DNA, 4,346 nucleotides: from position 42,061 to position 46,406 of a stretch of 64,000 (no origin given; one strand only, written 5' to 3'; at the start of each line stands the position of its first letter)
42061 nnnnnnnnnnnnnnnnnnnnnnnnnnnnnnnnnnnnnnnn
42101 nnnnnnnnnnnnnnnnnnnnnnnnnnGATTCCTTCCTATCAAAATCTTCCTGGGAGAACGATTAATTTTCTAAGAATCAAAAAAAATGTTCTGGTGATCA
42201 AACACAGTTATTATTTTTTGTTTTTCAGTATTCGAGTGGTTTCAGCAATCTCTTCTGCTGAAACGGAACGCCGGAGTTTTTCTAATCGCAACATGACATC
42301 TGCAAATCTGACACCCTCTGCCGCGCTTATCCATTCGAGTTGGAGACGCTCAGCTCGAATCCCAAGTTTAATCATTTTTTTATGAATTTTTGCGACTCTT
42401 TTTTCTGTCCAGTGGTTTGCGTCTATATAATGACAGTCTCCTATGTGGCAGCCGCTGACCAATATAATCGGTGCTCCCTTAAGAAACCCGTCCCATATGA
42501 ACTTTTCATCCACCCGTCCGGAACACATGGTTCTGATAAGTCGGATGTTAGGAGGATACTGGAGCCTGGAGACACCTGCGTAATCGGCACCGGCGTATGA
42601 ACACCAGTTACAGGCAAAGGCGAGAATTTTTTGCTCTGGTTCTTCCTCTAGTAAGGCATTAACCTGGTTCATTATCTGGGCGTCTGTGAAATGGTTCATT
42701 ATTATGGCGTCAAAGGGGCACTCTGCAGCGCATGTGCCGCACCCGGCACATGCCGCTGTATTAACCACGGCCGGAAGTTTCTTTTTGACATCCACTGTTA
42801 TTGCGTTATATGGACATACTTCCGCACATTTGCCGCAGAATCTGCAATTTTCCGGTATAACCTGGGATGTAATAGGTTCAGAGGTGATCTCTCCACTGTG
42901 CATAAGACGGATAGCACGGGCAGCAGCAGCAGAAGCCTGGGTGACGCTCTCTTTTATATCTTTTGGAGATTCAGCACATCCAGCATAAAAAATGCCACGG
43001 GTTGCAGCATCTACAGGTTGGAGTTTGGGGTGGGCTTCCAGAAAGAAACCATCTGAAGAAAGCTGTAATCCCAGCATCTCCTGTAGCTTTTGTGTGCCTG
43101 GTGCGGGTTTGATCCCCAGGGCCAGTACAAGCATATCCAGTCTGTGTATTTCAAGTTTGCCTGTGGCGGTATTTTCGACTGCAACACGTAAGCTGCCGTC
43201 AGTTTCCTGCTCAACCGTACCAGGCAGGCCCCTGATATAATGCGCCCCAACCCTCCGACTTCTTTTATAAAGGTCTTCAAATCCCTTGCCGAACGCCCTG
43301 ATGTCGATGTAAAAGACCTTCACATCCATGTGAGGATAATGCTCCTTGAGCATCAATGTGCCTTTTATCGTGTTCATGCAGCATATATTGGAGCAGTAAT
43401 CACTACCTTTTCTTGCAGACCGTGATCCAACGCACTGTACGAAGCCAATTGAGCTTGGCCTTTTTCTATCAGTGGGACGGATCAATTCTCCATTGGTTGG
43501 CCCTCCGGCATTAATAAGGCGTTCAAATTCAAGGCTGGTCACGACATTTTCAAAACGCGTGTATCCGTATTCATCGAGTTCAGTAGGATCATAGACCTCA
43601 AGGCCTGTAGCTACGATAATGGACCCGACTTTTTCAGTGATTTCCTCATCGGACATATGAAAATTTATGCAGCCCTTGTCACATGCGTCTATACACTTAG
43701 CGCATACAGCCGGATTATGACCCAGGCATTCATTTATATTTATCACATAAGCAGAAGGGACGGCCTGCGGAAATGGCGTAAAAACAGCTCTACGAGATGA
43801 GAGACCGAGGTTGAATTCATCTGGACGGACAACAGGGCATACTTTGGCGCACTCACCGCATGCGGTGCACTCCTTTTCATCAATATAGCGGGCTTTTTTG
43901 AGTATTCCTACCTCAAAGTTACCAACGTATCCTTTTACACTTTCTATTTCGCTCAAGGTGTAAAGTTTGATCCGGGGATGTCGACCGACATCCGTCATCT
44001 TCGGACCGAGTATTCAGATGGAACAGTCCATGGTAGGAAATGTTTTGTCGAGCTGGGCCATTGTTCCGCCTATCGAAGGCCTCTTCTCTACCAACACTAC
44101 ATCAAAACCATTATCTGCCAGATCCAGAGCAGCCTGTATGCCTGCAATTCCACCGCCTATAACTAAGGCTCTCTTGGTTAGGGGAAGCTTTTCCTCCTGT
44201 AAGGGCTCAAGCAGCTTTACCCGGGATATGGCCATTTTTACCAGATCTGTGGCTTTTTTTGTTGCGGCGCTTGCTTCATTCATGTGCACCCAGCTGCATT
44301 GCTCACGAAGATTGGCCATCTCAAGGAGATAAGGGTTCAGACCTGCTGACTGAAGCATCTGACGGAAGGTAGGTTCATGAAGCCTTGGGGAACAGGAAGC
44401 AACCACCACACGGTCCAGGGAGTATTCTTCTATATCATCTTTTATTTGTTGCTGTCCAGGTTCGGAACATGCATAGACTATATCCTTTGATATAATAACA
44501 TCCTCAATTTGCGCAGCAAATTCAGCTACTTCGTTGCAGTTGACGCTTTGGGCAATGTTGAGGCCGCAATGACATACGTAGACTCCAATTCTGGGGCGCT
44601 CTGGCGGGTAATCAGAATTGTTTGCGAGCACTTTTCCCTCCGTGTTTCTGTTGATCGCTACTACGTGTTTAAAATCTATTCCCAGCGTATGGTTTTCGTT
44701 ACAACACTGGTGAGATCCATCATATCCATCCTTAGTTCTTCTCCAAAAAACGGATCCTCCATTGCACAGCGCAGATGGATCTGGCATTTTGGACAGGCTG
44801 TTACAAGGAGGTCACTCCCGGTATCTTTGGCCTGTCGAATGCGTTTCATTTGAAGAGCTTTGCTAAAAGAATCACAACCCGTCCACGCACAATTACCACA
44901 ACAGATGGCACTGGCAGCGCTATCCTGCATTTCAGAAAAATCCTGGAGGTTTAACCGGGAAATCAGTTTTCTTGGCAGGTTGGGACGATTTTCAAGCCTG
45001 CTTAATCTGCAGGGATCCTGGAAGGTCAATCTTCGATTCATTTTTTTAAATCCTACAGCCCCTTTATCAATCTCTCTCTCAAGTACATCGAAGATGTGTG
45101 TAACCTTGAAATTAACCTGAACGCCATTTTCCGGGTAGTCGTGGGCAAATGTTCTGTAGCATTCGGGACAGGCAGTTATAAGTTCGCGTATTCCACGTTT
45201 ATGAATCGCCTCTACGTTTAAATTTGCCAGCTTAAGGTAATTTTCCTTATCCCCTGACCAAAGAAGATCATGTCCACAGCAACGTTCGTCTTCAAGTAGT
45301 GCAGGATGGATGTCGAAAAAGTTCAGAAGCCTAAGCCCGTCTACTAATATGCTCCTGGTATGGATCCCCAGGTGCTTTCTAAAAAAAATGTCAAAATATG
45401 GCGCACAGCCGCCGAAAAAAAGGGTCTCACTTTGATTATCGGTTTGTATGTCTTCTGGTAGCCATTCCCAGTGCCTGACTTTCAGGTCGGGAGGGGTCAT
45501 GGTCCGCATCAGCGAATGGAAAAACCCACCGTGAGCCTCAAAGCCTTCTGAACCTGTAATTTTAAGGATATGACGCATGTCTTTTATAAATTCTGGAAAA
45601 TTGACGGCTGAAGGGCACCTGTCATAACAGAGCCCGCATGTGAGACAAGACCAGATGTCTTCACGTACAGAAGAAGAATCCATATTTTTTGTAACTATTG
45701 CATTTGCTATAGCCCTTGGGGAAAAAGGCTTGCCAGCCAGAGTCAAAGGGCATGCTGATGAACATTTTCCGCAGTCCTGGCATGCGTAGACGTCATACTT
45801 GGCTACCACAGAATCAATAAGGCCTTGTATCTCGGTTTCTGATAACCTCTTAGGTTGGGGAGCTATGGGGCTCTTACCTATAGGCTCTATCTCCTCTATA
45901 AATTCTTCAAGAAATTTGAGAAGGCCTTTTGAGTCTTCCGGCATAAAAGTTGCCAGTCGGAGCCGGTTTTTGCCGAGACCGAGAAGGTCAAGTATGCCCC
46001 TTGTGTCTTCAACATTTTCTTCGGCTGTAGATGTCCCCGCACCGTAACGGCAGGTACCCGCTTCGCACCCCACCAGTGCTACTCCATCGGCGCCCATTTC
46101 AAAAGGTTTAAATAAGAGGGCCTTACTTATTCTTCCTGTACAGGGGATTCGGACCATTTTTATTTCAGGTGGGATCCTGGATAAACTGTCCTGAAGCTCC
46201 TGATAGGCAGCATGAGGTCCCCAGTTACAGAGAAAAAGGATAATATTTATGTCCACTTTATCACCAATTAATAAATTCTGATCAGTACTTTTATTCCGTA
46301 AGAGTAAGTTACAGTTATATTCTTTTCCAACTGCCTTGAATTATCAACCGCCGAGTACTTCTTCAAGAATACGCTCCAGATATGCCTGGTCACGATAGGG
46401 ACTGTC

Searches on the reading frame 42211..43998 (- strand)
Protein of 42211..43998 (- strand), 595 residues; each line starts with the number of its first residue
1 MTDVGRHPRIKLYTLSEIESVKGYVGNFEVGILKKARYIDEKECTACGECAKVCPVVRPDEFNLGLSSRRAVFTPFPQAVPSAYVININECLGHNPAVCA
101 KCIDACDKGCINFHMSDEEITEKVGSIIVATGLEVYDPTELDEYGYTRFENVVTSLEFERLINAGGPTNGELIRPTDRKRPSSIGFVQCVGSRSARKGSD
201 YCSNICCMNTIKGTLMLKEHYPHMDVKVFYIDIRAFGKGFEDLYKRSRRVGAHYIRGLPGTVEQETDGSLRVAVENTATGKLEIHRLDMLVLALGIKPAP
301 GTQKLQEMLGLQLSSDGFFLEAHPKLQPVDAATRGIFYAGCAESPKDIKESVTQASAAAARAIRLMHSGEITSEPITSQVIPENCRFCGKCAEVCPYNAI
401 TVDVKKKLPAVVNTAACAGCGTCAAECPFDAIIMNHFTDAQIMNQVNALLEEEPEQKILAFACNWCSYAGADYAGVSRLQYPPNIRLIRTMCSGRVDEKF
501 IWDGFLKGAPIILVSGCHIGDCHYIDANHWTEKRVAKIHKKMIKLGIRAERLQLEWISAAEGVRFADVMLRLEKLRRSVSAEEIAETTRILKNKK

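Call 63: search_protein_families(library=pfam, proteins=[window:42211-43998:-], max_evalue=0.000001)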
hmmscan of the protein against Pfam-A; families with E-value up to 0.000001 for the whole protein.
window:42211-43998:- (595 aa): 8 families
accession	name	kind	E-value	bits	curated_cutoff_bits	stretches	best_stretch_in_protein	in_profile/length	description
PF02662.21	FlpD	-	1.4e-43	148.2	22.3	1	458-571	1-114/123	Methyl-viologen-reducing hydrogenase, delta subunit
PF00037.32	Fer4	-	5.7e-17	61.2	21.1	1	379-401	2-24/24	4Fe-4S binding domain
PF12838.12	Fer4_7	-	7e-15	55.7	27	1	384-431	1-52/52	4Fe-4S dicluster domain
PF14697.11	Fer4_21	-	1.9e-09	37.9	35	1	382-434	5-59/59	4Fe-4S dicluster domain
PF13187.11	Fer4_9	-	1.1e-08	35.4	27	0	363-400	17-52/52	4Fe-4S dicluster domain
PF12837.12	Fer4_6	-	2.2e-08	34.1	25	0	410-432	2-24/24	4Fe-4S binding domain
PF25160.1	LdpA_Fe-S-bd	-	2.9e-08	33.8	27.6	0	377-402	20-45/49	LdpA Fe-S cluster-binding domain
PF13237.11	Fer4_10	-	1e-07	32.2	25.5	0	381-428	5-53/53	4Fe-4S dicluster domain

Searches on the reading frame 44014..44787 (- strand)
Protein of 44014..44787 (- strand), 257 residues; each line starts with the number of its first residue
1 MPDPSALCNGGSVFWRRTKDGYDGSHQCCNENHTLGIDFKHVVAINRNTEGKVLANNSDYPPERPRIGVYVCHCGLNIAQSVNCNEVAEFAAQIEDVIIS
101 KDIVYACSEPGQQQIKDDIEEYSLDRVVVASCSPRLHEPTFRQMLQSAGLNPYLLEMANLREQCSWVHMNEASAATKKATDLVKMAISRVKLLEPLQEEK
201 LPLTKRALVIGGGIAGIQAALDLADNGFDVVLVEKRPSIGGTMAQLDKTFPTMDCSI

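Call 63: search_protein_families(library=pfam, proteins=[window:44014-44787:-], max_evalue=0.000001)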
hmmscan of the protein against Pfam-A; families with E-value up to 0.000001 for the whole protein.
window:44014-44787:- (257 aa): 5 families
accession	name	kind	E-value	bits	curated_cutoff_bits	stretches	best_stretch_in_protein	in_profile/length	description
PF07992.20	Pyr_redox_2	-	1.4e-10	41.5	26.1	0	207-239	3-31/291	Pyridine nucleotide-disulphide oxidoreductase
PF12831.13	FAD_oxidored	-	2.6e-09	37.3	27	1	208-244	3-39/416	FAD dependent oxidoreductase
PF13450.12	NAD_binding_8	-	7.1e-09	36.3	21.9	1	209-245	1-37/68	NAD(P)-binding Rossmann-like domain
PF01266.30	DAO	-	3.5e-08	33.8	27.9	1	207-242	2-38/353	FAD dependent oxidoreductase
PF00890.30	FAD_binding_2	-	9.4e-08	32.1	20.4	1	207-244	2-39/414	FAD binding domain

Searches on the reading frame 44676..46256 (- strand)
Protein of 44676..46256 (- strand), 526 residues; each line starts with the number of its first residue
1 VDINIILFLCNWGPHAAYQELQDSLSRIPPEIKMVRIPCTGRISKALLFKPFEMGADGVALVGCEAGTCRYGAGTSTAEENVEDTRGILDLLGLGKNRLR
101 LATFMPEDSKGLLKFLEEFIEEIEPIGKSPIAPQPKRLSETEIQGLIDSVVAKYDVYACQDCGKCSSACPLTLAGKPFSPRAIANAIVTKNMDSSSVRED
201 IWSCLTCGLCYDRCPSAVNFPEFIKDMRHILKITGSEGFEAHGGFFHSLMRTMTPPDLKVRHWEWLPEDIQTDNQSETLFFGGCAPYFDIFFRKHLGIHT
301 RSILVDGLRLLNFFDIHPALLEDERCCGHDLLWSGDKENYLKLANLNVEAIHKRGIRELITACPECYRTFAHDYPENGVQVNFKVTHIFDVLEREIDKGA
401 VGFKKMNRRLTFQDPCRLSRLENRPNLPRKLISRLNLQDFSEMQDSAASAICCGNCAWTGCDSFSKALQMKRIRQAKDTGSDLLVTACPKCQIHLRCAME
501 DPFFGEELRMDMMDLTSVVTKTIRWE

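Call 63: search_protein_families(library=pfam, proteins=[window:44676-46256:-], max_evalue=0.000001)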
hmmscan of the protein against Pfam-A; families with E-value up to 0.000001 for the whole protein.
window:44676-46256:- (526 aa): 6 families
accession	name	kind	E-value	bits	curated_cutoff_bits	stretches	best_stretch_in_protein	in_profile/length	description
PF02662.21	FlpD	-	8e-31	107.1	22.3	1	5-127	1-123/123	Methyl-viologen-reducing hydrogenase, delta subunit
PF02754.22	CCG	-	1.5e-20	73.5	20.6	2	411-496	2-85/85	Cysteine-rich domain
PF13183.11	Fer4_8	-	1.5e-09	38.7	27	1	156-217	2-67/68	4Fe-4S dicluster domain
PF13237.11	Fer4_10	-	2.3e-08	34.3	25.5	1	154-215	4-53/53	4Fe-4S dicluster domain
PF13534.11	Fer4_17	-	1.4e-07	32.4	22.2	1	158-218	1-60/61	4Fe-4S dicluster domain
PF13187.11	Fer4_9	-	1.5e-07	31.8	27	1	158-216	1-49/52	4Fe-4S dicluster domain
